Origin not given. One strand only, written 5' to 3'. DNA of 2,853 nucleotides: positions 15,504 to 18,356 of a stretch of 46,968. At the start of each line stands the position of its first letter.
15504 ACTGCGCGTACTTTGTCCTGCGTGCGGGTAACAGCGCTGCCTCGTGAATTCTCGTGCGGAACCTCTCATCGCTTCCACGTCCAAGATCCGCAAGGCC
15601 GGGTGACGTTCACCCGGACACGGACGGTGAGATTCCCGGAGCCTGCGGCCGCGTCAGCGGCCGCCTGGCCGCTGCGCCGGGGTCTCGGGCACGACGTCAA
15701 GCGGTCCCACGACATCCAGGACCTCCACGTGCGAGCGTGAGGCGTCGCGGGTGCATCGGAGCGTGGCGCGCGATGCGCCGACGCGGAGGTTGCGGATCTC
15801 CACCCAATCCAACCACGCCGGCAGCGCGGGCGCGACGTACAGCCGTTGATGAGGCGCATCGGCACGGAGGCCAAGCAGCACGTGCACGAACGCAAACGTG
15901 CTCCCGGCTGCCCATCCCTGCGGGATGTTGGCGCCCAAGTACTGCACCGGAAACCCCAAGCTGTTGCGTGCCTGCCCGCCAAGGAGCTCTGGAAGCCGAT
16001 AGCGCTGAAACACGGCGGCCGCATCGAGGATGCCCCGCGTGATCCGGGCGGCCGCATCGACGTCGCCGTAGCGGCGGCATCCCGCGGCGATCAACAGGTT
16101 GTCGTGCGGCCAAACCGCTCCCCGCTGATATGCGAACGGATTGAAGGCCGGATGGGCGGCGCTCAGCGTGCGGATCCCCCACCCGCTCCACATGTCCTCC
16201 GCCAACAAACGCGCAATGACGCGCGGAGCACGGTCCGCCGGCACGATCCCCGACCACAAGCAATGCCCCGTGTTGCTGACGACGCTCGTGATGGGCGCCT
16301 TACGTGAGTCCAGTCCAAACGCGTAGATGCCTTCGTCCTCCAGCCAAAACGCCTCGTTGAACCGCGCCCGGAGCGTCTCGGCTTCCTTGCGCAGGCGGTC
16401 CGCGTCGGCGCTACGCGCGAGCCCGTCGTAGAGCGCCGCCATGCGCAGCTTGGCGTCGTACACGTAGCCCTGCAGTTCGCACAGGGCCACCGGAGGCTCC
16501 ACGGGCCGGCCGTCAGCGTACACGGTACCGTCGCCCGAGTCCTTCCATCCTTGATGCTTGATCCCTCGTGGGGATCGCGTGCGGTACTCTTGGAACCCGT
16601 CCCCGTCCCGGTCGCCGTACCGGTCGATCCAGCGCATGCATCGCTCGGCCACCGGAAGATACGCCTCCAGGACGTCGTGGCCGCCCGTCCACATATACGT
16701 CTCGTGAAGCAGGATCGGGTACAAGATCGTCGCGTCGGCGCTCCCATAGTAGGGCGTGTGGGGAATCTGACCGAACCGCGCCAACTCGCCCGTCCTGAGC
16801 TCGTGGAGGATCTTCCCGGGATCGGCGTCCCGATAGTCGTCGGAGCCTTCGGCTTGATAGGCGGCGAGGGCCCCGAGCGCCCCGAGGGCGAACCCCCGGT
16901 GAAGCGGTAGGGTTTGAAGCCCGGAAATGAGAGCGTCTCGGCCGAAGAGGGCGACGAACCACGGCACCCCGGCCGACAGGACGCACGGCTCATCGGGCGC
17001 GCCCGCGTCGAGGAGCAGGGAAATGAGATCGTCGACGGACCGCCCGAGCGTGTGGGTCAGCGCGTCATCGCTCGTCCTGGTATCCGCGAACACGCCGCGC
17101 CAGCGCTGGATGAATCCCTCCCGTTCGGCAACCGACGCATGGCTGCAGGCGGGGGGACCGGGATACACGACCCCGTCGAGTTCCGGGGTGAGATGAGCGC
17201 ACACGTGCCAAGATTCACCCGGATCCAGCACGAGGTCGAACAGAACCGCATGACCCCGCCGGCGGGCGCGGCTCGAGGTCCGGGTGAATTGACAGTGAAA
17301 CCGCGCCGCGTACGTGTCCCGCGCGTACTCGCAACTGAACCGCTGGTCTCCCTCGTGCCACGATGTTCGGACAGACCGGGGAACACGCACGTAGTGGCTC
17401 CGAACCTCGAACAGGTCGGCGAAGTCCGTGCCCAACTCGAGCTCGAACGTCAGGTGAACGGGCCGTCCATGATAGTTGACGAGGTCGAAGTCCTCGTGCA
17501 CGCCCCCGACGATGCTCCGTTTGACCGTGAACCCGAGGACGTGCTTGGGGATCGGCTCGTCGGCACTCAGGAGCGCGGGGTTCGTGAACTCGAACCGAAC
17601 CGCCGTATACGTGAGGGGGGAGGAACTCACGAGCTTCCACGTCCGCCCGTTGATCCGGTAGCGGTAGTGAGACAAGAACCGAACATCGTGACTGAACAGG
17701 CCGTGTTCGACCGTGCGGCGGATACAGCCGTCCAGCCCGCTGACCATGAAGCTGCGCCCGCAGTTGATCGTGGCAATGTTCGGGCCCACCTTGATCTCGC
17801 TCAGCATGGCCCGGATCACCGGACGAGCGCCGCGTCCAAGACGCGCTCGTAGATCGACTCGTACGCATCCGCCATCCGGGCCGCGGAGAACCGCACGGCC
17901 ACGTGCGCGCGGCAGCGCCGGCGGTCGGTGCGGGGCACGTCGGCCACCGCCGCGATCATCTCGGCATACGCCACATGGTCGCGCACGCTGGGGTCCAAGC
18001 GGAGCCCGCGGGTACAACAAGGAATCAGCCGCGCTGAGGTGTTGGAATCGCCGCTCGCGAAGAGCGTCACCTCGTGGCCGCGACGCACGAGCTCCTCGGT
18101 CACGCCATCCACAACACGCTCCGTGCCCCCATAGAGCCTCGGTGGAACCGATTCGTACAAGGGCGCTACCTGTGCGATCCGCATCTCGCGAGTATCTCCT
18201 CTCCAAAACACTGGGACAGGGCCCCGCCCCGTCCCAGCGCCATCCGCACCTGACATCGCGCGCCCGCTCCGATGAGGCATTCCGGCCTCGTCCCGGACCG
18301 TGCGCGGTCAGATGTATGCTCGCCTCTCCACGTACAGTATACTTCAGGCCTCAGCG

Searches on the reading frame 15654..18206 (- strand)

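Call 60: search_protein_families(library=pfam, proteins=[window:15654-18206:-])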
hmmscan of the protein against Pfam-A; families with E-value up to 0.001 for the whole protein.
window:15654-18206:- (850 aa): 4 families
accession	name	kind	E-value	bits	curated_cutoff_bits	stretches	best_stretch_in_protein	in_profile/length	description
PF14742.11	GDE_N_bis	-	1.7e-42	145.8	22.1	1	148-337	2-193/194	N-terminal domain of (some) glycogen debranching enzymes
PF22422.2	MGH1-like_GH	-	3.2e-14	53.7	27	1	571-729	168-327/356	Mannosylglycerate hydrolase MGH1-like glycoside hydrolase domain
PF17389.8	Bac_rhamnosid6H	-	0.00013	21.8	24.5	1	485-696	92-279/339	Bacterial alpha-L-rhamnosidase 6 hairpin glycosidase domain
PF06202.20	GDE_C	-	0.00014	21.3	21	0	552-690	143-277/367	Amylo-alpha-1,6-glucosidase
